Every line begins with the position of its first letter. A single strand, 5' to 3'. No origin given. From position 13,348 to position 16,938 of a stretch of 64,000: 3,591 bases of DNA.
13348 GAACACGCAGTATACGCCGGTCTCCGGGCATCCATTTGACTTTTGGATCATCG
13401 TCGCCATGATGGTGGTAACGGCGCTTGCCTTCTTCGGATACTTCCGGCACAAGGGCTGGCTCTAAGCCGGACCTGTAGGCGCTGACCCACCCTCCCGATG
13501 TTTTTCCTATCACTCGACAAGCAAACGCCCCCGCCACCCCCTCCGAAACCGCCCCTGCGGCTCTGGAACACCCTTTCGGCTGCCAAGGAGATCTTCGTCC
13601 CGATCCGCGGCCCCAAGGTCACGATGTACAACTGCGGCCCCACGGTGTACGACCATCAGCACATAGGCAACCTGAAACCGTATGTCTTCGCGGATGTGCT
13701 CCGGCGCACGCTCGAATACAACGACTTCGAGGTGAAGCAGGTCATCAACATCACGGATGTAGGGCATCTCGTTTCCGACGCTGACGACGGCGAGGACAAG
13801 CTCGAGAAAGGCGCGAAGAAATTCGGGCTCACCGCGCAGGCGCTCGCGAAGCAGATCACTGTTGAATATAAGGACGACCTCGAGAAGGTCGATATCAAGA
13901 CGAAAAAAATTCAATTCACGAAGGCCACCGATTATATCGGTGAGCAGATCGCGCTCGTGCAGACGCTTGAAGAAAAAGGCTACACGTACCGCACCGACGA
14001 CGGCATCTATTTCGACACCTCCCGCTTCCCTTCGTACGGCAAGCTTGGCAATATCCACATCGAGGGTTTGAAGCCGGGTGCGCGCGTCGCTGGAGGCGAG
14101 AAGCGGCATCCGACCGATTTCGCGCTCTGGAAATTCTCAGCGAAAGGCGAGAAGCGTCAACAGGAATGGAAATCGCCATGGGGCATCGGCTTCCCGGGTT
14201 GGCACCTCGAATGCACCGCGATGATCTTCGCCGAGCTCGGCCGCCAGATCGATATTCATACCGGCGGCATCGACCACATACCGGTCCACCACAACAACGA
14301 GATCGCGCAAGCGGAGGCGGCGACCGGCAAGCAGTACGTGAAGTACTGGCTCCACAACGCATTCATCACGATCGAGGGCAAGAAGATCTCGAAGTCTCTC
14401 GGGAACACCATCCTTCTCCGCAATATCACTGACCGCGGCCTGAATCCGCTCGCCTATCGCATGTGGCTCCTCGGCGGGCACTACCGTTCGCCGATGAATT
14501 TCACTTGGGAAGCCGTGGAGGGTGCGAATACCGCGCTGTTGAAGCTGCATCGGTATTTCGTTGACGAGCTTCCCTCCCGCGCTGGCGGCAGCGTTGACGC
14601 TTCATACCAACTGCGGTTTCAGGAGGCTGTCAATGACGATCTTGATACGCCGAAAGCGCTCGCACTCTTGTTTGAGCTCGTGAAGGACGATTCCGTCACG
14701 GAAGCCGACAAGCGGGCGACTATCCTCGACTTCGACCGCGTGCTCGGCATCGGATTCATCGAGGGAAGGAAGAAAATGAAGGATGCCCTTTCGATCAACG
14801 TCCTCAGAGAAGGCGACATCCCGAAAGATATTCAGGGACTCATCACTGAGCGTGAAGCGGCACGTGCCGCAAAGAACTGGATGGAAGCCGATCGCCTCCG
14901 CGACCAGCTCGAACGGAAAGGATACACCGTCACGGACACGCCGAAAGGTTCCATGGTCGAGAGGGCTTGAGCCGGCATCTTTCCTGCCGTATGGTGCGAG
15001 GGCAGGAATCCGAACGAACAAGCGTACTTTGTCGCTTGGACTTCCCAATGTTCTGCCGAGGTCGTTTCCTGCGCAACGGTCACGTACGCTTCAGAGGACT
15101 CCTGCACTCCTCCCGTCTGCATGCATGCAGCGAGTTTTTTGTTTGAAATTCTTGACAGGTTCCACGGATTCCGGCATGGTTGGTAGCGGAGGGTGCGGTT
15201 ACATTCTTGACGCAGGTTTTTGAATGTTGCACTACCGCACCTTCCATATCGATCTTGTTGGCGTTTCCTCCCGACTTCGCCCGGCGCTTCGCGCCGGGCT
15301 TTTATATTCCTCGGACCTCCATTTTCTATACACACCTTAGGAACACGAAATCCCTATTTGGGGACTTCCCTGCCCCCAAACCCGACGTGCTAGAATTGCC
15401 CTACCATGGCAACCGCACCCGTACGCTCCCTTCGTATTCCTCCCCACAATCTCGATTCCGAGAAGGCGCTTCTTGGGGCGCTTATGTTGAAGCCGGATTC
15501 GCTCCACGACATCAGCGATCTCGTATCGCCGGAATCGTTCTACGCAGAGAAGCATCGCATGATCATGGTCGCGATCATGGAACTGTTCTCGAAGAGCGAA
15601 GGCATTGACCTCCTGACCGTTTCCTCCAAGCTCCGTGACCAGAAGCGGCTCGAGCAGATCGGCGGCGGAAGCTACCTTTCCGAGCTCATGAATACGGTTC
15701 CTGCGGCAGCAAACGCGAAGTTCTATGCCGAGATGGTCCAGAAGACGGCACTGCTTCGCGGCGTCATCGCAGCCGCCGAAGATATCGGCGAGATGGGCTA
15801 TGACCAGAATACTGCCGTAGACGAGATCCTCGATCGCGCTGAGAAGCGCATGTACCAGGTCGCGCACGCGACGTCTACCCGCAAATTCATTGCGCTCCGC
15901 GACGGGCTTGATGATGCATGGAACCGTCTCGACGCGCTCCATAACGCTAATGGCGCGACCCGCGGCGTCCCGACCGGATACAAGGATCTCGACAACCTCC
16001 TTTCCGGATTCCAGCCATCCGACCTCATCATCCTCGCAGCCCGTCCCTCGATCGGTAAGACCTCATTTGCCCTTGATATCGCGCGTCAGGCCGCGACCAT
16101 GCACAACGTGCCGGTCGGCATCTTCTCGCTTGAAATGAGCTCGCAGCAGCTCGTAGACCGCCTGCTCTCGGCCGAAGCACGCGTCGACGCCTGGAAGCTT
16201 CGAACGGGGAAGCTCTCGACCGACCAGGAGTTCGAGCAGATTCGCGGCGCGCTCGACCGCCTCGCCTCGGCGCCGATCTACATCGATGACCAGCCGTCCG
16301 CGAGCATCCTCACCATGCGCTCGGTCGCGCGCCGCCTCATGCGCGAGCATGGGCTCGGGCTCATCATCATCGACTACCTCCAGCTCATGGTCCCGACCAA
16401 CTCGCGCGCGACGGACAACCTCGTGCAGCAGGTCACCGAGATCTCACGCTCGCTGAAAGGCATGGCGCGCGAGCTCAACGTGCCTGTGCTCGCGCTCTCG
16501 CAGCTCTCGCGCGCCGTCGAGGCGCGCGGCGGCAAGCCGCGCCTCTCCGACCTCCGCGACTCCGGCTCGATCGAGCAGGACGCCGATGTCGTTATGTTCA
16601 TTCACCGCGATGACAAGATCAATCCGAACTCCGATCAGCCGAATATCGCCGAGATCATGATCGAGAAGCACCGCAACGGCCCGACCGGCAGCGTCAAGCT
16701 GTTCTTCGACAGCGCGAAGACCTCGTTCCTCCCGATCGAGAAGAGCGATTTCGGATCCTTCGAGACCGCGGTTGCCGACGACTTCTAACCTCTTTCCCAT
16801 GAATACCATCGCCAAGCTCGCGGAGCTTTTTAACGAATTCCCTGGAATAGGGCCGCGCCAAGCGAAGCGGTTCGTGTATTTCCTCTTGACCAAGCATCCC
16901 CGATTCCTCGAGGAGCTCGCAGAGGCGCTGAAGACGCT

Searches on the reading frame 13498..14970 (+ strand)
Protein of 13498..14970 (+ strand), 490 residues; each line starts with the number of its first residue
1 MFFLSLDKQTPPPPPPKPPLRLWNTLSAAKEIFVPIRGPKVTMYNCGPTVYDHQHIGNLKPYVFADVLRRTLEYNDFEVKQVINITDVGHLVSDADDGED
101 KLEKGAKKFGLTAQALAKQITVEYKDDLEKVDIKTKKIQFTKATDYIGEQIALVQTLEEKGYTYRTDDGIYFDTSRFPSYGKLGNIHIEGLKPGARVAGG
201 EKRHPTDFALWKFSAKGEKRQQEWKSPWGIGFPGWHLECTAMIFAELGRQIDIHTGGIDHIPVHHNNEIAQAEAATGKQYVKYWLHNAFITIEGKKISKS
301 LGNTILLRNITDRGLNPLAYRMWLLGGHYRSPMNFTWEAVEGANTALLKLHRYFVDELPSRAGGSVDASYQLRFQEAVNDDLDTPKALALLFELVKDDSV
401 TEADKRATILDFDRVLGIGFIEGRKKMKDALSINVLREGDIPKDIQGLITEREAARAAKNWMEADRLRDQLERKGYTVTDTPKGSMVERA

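Call 18: search_protein_families(library=pfam, proteins=[window:13498-14970:+], max_evalue=0.001)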
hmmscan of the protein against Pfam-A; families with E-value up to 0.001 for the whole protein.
window:13498-14970:+ (490 aa): 4 families
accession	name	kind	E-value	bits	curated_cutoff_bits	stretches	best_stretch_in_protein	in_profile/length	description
PF01406.26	tRNA-synt_1e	-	6.6e-92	308.5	27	1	33-343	2-299/301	tRNA synthetases class I (C) catalytic domain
PF09334.17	tRNA-synt_1g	-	1.6e-11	44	20.1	1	52-175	12-125/391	tRNA synthetases class I (M)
PF23493.1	CysS_C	-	1.6e-09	38.1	23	1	439-484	2-47/51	Cysteinyl-tRNA ligase anticodon binding domain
PF09190.17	DALR_2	-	7.3e-07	30.1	22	1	373-397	1-25/57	DALR domain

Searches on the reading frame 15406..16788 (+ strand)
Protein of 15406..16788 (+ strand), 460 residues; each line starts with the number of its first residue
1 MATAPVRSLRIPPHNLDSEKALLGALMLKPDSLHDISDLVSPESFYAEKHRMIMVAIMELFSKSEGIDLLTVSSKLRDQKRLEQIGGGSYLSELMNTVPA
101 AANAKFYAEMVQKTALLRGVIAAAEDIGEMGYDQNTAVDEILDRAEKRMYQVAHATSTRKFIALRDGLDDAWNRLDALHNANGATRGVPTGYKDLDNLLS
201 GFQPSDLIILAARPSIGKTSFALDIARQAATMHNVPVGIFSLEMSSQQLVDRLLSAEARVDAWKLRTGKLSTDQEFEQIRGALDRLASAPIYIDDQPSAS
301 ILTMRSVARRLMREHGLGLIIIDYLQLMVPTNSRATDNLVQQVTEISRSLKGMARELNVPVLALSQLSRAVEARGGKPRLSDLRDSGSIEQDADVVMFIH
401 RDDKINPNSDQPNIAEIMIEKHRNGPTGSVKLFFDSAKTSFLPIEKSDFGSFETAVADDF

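Call 18: search_protein_families(library=pfam, proteins=[window:15406-16788:+], max_evalue=0.001)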
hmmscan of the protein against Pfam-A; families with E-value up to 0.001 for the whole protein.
window:15406-16788:+ (460 aa): 4 families
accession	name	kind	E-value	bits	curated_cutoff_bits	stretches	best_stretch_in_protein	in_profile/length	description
PF03796.21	DnaB_C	-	1.3e-101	339.8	27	1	187-441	1-253/255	DnaB-like helicase C terminal domain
PF00772.26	DnaB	-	3.5e-31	107.7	23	1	12-112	2-102/103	DnaB-like helicase N terminal domain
PF13481.12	AAA_25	-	1.3e-12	48.2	27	1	195-367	22-190/195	AAA domain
PF06745.19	ATPase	-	0.00043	20.2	26.6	1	188-353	1-154/231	KaiC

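Call 39: find_homologous_proteins(query=window:15406-16788:+, max_evalue=1e-50)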
Query window:15406-16788:+ (460 aa): 8000 proteins with E <= 1e-50 among 8000 candidates; the best 120 are listed.
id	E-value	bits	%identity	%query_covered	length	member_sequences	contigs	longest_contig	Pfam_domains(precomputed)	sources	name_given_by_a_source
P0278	3.9e-295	996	100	100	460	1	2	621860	PF03796.22,PF00772.27,PF13481.13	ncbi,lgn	-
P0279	2.4e-232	789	77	98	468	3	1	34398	PF03796.22,PF00772.27,PF13481.13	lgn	-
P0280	7.8e-208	709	69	99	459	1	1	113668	PF06745.20,PF03796.22,PF00772.27,PF13481.13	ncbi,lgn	-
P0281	2.4e-205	700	69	98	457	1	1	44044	PF03796.22,PF00772.27,PF13481.13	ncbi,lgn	ncbi:MAG: replicative DNA helicase [Candidatus Paceibacterota bacterium]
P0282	1.7e-204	698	69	98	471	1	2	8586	PF06745.20,PF03796.22,PF00772.27,PF13481.13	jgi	jgi:replicative DNA helicase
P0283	3.4e-204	697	69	99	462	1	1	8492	PF06745.20,PF03796.22,PF00772.27,PF13481.13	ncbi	-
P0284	6.3e-202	689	69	96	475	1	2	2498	PF03796.22,PF00772.27,PF13481.13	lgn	-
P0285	1.2e-201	688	70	97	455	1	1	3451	PF06745.20,PF03796.22,PF00772.27,PF13481.13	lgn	-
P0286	2.2e-201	687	67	98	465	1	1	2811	PF03796.22,PF00772.27,PF13481.13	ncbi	-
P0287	2.9e-201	687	67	98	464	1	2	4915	PF03796.22,PF00772.27,PF13481.13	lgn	-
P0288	1.0e-200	685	68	97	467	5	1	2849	PF03796.22,PF00772.27,PF13481.13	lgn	-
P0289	4.0e-200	683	68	98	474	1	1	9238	PF03796.22,PF00772.27,PF13481.13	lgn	-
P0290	4.1e-200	683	66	100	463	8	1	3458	PF03796.22,PF00772.27,PF13481.13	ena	-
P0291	6.3e-200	683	67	99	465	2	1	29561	PF03796.22,PF00772.27,PF13481.13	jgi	-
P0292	1.0e-199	682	66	98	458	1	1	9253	PF03796.22,PF00772.27,PF13481.13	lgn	-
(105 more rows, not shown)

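Call 40: find_encoding_contigs(protein=P0278, flank=10000, max_places=3)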
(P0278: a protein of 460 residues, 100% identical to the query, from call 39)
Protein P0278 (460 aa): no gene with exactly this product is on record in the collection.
